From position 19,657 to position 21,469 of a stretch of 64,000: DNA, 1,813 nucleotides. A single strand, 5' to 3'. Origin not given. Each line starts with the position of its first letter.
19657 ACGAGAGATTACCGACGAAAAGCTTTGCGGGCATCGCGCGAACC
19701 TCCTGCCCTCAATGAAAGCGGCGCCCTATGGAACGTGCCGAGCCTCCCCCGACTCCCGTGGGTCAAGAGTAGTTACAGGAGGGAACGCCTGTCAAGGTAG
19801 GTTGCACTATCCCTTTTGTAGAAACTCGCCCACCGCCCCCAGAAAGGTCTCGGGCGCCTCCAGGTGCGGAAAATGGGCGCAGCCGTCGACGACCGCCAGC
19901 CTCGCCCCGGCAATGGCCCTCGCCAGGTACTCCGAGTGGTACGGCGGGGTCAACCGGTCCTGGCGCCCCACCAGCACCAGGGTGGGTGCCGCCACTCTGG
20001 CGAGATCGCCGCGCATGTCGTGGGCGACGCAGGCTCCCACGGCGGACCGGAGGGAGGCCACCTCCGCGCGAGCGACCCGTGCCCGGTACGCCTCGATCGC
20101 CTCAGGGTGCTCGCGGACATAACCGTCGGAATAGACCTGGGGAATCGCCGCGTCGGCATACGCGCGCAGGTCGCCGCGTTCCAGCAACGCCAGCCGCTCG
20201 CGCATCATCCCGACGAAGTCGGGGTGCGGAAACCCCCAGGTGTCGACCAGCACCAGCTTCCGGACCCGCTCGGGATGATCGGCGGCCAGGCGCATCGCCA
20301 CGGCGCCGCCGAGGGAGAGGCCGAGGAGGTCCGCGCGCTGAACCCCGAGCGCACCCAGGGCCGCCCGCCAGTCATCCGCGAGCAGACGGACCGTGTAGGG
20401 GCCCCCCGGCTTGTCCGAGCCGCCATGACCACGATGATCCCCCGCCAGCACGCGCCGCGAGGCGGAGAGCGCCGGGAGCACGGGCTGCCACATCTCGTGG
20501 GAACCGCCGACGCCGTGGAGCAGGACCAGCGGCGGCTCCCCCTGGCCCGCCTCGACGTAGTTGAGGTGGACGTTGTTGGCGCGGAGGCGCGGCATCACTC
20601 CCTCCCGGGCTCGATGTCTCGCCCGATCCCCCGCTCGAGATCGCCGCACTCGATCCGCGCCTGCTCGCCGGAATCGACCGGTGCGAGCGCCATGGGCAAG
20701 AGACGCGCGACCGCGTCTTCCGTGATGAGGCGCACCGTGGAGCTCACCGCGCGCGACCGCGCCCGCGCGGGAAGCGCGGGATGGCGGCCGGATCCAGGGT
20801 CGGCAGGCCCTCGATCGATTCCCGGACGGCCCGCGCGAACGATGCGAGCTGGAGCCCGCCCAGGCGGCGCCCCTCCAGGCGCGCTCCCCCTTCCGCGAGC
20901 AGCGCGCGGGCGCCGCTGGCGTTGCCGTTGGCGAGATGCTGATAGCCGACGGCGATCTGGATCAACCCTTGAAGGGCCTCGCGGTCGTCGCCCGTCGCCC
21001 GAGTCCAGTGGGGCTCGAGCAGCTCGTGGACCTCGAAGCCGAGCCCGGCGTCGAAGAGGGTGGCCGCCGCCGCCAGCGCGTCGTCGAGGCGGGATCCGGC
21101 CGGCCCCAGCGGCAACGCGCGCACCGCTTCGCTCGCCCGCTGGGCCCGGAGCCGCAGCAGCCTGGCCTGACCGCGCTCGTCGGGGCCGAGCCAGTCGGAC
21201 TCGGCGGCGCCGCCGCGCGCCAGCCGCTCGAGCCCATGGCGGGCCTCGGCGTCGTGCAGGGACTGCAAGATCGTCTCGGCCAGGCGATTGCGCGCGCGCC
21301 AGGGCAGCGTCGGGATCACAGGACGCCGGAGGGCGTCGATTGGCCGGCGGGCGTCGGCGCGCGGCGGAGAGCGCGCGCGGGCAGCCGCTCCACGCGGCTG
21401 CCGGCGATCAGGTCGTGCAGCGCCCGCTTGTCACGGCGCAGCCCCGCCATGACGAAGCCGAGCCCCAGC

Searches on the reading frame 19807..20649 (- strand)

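Call 80: search_protein_families(library=pfam, proteins=[window:19807-20649:-], max_evalue=0.00001)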
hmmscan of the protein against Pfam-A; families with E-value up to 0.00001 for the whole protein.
window:19807-20649:- (280 aa): 4 families
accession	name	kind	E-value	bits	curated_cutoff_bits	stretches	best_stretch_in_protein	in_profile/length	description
PF00561.26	Abhydrolase_1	-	2.5e-38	132.6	25.8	1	39-266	1-245/245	alpha/beta hydrolase fold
PF12697.13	Abhydrolase_6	-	1.6e-25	91.5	26.3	1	41-269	1-214/217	Alpha/beta hydrolase family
PF12146.15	Hydrolase_4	-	3.7e-20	72.7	27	1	41-264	7-237/239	Serine aminopeptidase, S33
PF03096.20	Ndr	-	3.6e-06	26.4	23.3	1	86-276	81-275/283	Ndr family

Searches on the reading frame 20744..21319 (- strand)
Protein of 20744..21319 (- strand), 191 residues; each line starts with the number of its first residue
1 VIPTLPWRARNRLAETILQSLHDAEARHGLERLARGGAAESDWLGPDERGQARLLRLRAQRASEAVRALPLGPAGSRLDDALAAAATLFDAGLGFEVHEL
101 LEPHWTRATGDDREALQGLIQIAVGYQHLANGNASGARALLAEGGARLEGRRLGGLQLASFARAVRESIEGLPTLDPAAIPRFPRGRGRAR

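Call 80: search_protein_families(library=pfam, proteins=[window:20744-21319:-], max_evalue=0.00001)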
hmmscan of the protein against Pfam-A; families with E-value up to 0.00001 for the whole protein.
window:20744-21319:- (191 aa): 1 family
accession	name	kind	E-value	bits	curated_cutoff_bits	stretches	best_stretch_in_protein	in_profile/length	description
PF03745.19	DUF309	-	1.7e-18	66.5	27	1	83-140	2-59/59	Domain of unknown function (DUF309)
